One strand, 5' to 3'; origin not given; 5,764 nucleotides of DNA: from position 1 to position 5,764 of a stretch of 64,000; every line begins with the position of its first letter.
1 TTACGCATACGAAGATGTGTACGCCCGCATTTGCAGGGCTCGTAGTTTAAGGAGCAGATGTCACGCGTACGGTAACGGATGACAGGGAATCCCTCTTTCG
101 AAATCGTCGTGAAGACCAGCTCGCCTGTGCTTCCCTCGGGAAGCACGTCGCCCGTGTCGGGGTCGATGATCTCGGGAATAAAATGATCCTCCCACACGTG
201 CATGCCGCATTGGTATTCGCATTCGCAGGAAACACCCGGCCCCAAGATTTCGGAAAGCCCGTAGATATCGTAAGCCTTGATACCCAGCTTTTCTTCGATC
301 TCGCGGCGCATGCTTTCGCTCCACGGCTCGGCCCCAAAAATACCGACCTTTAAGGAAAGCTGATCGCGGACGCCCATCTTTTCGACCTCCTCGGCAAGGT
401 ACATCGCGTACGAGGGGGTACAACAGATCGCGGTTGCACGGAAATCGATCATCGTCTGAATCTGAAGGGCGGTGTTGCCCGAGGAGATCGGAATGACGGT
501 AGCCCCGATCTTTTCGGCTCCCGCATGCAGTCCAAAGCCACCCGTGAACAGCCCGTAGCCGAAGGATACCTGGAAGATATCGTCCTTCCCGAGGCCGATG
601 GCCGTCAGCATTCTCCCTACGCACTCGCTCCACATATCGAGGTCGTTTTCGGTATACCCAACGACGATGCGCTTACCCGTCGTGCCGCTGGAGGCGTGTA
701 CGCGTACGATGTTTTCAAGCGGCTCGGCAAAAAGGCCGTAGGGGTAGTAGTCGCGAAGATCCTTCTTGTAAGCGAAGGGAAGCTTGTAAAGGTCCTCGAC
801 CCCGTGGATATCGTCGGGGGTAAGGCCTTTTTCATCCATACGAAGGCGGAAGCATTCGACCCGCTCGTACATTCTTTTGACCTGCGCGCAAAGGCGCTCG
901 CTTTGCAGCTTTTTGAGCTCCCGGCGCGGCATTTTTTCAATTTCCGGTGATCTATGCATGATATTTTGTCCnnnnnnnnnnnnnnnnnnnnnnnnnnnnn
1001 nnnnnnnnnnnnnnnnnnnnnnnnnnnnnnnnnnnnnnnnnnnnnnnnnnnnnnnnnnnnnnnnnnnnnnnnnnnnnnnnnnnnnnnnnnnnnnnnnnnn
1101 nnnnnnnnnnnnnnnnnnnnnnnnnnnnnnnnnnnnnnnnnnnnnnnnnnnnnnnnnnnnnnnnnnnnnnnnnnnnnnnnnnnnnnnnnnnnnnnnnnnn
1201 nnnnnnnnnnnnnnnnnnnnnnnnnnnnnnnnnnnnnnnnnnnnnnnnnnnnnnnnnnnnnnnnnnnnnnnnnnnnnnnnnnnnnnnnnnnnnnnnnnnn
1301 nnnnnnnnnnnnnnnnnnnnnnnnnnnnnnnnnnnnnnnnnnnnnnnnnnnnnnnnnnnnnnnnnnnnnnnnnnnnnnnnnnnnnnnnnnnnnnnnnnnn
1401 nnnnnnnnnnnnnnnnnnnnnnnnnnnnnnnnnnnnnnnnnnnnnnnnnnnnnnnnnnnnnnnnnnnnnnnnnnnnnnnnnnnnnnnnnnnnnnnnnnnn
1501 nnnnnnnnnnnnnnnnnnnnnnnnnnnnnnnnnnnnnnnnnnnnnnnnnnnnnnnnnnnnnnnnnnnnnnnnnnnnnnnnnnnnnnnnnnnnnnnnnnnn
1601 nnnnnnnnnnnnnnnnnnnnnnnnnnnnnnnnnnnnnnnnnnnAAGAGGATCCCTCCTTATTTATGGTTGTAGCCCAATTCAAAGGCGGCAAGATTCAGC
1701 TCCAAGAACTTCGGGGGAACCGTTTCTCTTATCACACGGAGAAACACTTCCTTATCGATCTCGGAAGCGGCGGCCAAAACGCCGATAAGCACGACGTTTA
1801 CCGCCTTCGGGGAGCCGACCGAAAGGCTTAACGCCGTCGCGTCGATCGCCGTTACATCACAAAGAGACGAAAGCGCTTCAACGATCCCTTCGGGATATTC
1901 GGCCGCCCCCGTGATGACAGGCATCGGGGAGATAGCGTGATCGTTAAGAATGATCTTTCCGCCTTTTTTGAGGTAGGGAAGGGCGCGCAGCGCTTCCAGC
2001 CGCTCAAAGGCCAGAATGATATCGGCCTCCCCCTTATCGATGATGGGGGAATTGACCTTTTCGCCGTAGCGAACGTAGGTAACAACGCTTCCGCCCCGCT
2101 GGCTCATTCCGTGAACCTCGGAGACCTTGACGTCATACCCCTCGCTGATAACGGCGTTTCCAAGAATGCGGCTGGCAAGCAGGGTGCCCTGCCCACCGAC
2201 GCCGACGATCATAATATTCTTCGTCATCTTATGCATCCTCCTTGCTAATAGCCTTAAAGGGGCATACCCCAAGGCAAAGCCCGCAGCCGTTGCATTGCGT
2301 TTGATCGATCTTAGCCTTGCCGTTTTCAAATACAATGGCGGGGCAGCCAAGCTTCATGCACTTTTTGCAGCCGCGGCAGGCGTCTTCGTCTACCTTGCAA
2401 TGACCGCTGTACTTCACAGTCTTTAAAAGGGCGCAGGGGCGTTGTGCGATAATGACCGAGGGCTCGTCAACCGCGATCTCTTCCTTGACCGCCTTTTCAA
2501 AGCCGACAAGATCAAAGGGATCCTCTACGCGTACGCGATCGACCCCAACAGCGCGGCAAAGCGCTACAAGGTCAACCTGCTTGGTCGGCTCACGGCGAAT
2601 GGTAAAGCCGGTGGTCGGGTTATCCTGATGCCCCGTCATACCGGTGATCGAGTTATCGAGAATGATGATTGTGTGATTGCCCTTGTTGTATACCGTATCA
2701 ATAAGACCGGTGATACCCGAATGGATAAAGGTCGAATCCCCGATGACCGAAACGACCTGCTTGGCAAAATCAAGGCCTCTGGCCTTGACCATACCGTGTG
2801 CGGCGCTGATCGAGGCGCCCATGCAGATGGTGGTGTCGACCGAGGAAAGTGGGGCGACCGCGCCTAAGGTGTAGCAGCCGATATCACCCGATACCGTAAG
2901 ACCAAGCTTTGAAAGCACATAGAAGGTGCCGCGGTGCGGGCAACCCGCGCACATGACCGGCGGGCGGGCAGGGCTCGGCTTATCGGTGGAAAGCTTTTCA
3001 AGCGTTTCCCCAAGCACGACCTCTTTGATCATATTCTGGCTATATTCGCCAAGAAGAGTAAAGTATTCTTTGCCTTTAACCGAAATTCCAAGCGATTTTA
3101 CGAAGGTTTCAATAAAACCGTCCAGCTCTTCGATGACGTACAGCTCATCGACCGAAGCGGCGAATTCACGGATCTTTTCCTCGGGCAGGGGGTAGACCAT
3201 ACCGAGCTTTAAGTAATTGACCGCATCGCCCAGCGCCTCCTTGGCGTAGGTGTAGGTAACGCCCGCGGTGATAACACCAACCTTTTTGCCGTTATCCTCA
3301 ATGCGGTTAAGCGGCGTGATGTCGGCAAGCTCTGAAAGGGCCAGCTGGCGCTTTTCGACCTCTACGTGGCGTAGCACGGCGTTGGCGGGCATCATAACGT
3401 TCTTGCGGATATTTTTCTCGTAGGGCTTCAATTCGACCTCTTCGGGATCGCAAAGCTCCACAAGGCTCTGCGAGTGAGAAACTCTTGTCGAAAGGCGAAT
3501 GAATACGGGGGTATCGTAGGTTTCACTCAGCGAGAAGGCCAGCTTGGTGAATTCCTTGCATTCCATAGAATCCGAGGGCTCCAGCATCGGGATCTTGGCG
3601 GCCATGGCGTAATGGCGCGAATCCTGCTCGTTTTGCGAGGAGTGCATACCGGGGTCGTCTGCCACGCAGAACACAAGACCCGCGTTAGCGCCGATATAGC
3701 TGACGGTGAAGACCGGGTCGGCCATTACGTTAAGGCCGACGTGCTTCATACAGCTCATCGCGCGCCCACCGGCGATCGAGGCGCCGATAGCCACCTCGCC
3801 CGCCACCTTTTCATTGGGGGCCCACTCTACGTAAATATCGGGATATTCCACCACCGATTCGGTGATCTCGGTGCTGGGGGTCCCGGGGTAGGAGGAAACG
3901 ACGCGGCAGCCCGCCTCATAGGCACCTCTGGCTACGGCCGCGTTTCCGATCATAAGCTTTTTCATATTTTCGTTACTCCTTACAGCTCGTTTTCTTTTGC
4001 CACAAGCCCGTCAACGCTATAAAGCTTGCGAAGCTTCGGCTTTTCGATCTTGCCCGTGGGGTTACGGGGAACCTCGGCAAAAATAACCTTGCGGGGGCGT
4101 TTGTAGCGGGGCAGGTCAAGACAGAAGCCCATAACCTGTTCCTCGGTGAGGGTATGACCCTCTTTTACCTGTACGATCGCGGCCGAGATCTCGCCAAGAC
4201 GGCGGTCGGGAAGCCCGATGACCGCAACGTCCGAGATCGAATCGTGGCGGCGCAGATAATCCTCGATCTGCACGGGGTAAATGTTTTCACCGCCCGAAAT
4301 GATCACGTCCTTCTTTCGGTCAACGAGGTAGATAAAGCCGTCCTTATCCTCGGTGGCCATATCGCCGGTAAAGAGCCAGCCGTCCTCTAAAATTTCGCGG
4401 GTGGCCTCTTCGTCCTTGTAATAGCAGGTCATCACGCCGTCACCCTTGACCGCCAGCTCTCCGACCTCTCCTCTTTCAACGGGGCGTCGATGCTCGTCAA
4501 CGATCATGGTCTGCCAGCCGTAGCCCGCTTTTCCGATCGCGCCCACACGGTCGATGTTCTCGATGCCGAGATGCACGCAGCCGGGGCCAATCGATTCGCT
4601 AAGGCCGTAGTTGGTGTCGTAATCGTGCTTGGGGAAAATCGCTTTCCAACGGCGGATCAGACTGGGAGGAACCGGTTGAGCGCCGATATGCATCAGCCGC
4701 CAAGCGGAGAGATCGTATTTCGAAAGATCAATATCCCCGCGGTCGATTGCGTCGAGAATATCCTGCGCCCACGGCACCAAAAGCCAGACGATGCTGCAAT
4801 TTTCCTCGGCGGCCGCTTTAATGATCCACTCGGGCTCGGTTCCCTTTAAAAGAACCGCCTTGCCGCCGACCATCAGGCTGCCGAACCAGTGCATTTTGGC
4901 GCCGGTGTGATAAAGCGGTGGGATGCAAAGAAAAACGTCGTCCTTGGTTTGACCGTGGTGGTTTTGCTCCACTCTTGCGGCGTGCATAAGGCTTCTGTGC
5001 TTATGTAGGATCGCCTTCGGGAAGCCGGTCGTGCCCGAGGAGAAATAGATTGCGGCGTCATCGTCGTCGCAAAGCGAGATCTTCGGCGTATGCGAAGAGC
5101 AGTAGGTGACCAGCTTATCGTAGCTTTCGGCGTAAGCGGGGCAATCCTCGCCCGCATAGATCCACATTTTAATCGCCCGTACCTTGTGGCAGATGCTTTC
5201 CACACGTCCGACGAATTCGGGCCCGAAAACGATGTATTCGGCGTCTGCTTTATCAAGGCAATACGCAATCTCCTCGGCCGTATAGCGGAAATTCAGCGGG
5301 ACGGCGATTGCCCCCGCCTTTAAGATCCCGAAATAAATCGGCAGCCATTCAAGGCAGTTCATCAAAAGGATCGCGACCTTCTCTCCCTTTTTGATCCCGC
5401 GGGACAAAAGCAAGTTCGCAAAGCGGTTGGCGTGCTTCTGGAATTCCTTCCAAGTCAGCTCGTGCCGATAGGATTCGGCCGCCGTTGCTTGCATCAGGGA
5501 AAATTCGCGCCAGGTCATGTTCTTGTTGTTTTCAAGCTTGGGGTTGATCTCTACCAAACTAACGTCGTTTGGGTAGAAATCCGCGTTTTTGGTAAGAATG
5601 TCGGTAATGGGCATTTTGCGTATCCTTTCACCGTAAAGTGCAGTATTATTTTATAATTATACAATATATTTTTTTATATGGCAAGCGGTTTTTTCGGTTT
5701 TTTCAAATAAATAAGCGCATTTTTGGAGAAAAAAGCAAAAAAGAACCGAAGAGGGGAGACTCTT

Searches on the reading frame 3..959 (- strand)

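Call 32: search_protein_families(library=pfam, proteins=[window:3-959:-], max_evalue=0.000001)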
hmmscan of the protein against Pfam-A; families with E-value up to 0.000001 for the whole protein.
window:3-959:- (319 aa): 1 family
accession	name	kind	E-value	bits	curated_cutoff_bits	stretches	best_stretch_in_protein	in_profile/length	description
PF00501.34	AMP-binding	-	8.7e-15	54.8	29.9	1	89-283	169-374/384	AMP-binding enzyme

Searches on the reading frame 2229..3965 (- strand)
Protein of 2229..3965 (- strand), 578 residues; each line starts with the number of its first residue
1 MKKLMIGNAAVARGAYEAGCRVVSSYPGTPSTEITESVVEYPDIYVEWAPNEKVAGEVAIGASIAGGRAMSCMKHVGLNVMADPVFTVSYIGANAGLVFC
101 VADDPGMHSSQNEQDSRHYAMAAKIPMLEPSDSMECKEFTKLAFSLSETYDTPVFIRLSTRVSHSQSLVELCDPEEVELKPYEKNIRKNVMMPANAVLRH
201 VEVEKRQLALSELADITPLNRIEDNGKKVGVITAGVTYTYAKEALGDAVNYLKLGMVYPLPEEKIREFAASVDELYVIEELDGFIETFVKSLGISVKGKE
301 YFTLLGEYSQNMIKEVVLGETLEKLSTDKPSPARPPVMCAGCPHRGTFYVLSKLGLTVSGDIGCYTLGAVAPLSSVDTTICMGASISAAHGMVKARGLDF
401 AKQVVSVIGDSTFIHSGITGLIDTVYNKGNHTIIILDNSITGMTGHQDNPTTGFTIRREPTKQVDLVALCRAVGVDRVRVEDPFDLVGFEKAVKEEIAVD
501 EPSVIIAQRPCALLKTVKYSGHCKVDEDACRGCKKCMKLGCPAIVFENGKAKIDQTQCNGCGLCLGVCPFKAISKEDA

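Call 32: search_protein_families(library=pfam, proteins=[window:2229-3965:-], max_evalue=0.000001)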
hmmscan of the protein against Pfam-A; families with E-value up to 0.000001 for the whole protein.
window:2229-3965:- (578 aa): 6 families
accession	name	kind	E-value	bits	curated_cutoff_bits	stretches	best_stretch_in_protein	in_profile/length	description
PF02775.26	TPP_enzyme_C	-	8.3e-24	84.5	21.9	1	361-506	1-150/151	Thiamine pyrophosphate enzyme, C-terminal TPP binding domain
PF01855.24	POR_N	-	7.3e-16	59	27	1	14-192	2-192/231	Pyruvate flavodoxin/ferredoxin oxidoreductase, thiamine diP-bdg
PF00037.32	Fer4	-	9.9e-08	31.9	21.1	0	552-574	2-24/24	4Fe-4S binding domain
PF12797.12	Fer4_2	-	2.5e-07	30.7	24.5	0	551-570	3-22/22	4Fe-4S binding domain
PF12837.12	Fer4_6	-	2.8e-07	30.6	25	0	551-573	2-24/24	4Fe-4S binding domain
PF14697.11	Fer4_21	-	5.1e-07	30.2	35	0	524-573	2-57/59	4Fe-4S dicluster domain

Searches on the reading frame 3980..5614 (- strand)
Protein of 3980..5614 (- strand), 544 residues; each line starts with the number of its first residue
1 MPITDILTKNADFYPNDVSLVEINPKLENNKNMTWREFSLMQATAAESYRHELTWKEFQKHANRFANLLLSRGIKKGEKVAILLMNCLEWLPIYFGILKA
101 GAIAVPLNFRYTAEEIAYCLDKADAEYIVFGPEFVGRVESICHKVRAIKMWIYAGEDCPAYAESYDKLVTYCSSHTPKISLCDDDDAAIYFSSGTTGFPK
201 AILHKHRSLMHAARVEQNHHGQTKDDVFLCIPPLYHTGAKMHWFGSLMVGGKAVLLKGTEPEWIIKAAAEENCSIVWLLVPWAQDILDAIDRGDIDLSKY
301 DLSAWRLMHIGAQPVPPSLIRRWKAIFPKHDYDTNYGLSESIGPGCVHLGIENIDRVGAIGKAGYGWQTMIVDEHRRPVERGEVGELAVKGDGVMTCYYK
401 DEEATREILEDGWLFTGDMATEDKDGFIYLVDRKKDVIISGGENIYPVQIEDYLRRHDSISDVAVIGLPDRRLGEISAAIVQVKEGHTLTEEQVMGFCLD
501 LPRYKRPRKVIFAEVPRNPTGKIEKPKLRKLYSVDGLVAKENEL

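Call 32: search_protein_families(library=pfam, proteins=[window:3980-5614:-], max_evalue=0.000001)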
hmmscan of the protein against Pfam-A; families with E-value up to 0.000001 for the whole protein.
window:3980-5614:- (544 aa): 2 families
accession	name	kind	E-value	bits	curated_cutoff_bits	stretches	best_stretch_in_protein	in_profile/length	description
PF00501.34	AMP-binding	-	2.7e-74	250.7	29.9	1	43-399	11-384/384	AMP-binding enzyme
PF13193.12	AMP-binding_C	-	6.6e-11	43.4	24.5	1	450-522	2-76/76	AMP-binding enzyme C-terminal domain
